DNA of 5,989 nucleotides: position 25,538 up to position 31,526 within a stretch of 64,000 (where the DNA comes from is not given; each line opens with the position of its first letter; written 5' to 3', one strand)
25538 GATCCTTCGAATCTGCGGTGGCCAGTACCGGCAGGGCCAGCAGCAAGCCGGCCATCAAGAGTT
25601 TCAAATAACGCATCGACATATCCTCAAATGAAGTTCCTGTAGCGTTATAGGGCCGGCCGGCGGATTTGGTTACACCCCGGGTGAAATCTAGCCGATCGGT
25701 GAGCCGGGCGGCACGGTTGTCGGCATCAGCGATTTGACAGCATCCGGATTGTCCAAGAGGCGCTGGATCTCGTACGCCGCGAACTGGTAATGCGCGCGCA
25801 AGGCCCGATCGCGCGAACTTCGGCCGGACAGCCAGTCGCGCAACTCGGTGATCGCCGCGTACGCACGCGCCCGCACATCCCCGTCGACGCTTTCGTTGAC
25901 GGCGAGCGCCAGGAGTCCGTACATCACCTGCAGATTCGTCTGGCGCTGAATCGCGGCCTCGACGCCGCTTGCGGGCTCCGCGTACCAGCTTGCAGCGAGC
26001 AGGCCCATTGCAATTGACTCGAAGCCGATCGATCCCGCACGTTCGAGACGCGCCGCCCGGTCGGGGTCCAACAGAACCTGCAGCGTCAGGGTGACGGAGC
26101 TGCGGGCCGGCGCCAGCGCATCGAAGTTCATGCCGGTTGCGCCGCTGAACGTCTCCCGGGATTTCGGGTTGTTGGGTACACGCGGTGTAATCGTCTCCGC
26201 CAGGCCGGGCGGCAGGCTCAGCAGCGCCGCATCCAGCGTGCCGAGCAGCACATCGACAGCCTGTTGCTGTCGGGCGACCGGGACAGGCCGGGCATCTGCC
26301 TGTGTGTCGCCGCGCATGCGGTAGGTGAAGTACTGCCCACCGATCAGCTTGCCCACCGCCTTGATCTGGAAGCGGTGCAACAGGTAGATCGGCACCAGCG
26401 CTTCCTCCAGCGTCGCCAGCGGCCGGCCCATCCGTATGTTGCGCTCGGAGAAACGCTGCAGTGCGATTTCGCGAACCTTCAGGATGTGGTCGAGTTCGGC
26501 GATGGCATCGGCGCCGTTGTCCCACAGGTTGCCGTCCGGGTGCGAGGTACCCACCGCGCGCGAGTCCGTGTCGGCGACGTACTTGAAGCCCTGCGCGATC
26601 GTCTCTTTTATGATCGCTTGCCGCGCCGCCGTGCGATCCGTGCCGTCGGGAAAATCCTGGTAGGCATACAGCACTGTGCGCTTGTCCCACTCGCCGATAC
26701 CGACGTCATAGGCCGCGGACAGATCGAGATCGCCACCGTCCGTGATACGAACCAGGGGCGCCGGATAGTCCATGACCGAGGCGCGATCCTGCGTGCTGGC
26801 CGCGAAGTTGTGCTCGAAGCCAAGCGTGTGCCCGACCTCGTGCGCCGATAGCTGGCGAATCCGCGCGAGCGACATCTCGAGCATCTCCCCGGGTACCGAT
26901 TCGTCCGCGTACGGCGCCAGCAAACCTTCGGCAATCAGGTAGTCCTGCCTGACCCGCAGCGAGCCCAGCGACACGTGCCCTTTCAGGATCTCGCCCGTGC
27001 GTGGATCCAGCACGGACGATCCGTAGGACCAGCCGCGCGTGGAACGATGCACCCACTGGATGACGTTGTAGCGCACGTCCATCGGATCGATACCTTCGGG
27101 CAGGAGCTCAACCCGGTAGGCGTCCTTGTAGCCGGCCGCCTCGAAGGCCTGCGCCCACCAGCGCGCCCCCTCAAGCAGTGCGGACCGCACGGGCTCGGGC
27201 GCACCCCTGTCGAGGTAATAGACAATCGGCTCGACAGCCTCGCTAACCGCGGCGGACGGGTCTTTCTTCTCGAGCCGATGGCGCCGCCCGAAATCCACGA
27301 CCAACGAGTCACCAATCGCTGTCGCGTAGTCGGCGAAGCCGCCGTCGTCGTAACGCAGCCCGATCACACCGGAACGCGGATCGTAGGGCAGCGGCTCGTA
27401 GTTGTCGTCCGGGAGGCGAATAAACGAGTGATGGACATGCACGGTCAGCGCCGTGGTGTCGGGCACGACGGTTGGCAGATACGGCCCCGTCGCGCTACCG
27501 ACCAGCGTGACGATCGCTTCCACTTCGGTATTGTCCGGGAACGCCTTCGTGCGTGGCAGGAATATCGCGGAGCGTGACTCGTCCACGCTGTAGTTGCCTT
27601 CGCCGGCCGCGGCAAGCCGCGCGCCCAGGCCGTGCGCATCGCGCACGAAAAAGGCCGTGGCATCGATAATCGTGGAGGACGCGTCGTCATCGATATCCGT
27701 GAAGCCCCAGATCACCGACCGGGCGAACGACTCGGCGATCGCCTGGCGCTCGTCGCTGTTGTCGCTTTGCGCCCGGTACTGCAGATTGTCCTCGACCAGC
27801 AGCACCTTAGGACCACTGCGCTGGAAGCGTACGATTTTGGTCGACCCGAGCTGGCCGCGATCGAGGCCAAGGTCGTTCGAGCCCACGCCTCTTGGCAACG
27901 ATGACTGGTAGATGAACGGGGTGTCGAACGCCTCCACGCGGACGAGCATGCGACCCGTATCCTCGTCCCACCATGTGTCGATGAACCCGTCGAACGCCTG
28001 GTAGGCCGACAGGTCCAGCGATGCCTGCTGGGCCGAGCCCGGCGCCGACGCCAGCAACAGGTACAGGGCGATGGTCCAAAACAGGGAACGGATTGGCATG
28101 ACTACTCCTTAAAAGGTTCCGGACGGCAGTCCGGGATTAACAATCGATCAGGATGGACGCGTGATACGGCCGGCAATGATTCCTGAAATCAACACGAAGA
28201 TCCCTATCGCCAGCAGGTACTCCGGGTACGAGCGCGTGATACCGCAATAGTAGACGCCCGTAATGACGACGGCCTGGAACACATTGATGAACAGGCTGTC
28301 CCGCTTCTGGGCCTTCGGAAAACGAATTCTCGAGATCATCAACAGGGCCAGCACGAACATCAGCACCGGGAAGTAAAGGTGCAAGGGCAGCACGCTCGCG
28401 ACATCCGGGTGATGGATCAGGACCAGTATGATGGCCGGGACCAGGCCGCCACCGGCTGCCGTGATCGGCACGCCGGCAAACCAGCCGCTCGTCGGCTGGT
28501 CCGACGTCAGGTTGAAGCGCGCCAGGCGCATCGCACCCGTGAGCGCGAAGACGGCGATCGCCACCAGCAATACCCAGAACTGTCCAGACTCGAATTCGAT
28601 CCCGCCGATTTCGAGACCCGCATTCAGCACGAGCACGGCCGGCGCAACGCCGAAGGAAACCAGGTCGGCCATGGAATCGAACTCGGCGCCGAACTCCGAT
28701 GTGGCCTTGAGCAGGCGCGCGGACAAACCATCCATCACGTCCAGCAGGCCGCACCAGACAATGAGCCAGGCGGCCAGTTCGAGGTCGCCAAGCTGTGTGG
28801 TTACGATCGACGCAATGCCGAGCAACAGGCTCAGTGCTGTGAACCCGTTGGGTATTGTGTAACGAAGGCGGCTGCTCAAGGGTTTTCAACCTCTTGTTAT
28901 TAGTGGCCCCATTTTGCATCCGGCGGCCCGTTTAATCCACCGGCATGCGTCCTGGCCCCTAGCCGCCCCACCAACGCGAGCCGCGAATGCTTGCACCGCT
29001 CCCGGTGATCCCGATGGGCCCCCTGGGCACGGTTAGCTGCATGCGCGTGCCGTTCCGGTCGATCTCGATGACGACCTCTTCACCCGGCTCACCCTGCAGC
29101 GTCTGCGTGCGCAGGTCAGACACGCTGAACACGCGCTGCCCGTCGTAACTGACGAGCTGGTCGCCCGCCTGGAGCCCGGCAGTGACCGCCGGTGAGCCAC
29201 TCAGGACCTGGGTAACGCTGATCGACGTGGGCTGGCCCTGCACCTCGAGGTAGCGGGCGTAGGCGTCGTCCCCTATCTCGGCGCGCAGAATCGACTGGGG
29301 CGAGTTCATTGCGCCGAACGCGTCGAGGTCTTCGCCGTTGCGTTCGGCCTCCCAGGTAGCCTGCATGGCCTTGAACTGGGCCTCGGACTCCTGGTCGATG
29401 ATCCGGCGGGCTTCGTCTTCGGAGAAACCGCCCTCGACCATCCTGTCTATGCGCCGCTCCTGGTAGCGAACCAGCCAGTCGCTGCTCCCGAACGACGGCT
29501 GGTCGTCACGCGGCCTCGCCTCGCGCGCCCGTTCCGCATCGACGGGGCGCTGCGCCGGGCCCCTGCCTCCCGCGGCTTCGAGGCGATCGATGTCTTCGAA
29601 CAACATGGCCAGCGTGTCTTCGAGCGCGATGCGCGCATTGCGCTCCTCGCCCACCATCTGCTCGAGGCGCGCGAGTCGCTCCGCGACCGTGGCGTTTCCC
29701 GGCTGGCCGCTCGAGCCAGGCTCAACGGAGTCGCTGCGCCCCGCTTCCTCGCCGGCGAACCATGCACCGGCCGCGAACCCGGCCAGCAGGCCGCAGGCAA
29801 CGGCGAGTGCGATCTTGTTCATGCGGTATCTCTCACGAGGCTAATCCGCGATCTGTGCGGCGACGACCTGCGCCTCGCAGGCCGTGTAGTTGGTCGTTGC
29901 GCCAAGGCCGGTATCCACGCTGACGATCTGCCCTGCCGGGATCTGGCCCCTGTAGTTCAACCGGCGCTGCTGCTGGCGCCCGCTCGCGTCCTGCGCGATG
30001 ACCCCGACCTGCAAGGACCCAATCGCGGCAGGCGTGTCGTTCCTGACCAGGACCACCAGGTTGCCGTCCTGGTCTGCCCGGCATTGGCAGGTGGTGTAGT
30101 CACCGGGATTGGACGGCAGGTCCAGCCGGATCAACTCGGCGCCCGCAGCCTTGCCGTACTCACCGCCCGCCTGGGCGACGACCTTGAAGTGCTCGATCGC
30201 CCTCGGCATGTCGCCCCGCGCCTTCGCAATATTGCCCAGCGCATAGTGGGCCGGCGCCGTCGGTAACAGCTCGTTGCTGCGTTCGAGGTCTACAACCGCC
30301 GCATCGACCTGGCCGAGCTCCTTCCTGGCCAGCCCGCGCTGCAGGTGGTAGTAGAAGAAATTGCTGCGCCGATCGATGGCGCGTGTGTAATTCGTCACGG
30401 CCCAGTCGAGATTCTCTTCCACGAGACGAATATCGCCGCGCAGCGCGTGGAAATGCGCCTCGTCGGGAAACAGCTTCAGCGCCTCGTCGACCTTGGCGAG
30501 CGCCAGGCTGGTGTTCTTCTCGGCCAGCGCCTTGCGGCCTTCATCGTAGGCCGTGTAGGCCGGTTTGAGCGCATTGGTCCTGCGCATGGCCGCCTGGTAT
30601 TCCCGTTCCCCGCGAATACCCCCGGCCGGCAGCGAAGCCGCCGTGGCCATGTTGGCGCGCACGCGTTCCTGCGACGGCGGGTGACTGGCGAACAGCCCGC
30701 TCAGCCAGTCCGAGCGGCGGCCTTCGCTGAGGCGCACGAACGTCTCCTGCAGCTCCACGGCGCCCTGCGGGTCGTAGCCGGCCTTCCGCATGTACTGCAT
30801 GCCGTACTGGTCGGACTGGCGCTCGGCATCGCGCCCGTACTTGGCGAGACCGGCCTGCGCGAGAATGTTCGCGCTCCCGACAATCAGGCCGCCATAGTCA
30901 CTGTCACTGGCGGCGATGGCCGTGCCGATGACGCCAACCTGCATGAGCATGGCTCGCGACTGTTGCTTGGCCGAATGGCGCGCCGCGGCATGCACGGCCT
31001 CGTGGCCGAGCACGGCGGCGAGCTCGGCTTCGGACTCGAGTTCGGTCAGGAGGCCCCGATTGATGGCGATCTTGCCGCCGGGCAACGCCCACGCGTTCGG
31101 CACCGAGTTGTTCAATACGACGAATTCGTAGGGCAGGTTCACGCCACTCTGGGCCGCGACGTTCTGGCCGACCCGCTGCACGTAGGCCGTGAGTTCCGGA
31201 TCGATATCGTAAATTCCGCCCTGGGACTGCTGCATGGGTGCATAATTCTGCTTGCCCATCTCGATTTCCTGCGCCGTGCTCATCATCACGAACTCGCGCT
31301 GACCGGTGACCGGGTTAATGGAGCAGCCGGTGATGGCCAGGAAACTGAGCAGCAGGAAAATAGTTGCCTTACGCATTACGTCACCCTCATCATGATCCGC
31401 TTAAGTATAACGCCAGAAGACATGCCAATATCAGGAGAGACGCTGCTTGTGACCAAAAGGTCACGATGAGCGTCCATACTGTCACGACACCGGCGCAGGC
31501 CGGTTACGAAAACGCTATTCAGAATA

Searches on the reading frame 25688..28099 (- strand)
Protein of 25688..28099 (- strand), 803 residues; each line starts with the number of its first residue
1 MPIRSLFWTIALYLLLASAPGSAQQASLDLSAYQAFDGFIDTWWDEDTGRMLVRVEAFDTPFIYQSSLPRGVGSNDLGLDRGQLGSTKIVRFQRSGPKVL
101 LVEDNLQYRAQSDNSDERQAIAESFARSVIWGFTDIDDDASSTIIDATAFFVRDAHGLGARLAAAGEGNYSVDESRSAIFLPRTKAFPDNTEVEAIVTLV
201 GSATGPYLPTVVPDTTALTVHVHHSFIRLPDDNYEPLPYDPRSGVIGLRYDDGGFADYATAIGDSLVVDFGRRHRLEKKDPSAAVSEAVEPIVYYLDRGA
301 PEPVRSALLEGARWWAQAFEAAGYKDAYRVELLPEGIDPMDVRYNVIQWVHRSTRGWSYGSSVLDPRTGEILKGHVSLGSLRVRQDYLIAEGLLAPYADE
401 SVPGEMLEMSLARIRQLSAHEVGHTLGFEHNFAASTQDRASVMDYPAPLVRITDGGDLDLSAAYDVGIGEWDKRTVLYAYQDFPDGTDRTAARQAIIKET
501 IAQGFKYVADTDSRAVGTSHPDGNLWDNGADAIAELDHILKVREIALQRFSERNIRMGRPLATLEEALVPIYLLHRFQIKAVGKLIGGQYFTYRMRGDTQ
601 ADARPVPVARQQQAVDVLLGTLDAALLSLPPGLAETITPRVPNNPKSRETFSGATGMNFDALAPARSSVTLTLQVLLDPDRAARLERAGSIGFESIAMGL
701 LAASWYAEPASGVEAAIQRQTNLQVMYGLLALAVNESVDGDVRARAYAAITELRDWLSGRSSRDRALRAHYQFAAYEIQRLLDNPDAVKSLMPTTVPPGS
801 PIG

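Call 62: search_protein_families(library=pfam, proteins=[window:25688-28099:-], max_evalue=0.001)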
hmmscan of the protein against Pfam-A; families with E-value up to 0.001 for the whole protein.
window:25688-28099:- (803 aa): 2 families
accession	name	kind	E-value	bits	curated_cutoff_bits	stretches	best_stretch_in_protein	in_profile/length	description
PF16313.11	DUF4953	-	4.3e-60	204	24.2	1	406-688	5-287/316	Met-zincin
PF17148.9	DUF5117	-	1.1e-29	104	27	1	82-279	1-189/189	Domain of unknown function (DUF5117)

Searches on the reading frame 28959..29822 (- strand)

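Call 62: search_protein_families(library=pfam, proteins=[window:28959-29822:-], max_evalue=0.001)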
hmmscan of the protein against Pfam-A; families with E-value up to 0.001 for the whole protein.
window:28959-29822:- (287 aa): 3 families
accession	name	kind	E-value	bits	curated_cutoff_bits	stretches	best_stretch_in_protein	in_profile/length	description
PF13180.12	PDZ_2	-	6.3e-13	49.3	27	1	199-265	12-78/80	PDZ domain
PF17820.7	PDZ_6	-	4.6e-11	42.7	27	1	203-256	2-54/54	PDZ domain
PF00595.29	PDZ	-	2.5e-07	31.4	23.2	1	197-254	22-80/81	PDZ domain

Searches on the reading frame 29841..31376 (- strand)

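Call 62: search_protein_families(library=pfam, proteins=[window:29841-31376:-], max_evalue=0.001)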
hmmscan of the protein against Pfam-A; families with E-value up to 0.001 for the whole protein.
window:29841-31376:- (511 aa): 6 families
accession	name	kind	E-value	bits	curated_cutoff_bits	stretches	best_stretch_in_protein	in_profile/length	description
PF01435.24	Peptidase_M48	-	1.5e-36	126.4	20.3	1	62-241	3-181/186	Peptidase family M48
PF07719.23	TPR_2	-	3.3e-09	36.6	27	0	374-398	1-25/34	Tetratricopeptide repeat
PF00515.34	TPR_1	-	4.2e-08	33.1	27.8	0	374-398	1-25/34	Tetratricopeptide repeat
PF13432.12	TPR_16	-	1.7e-07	32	32.7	0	277-336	1-60/65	Tetratricopeptide repeat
PF13414.12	TPR_11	-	2.2e-05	24.5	26.8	0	315-355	2-42/42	TPR repeat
PF13371.12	TPR_9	-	0.00089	19.7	35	0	346-376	34-64/73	Tetratricopeptide repeat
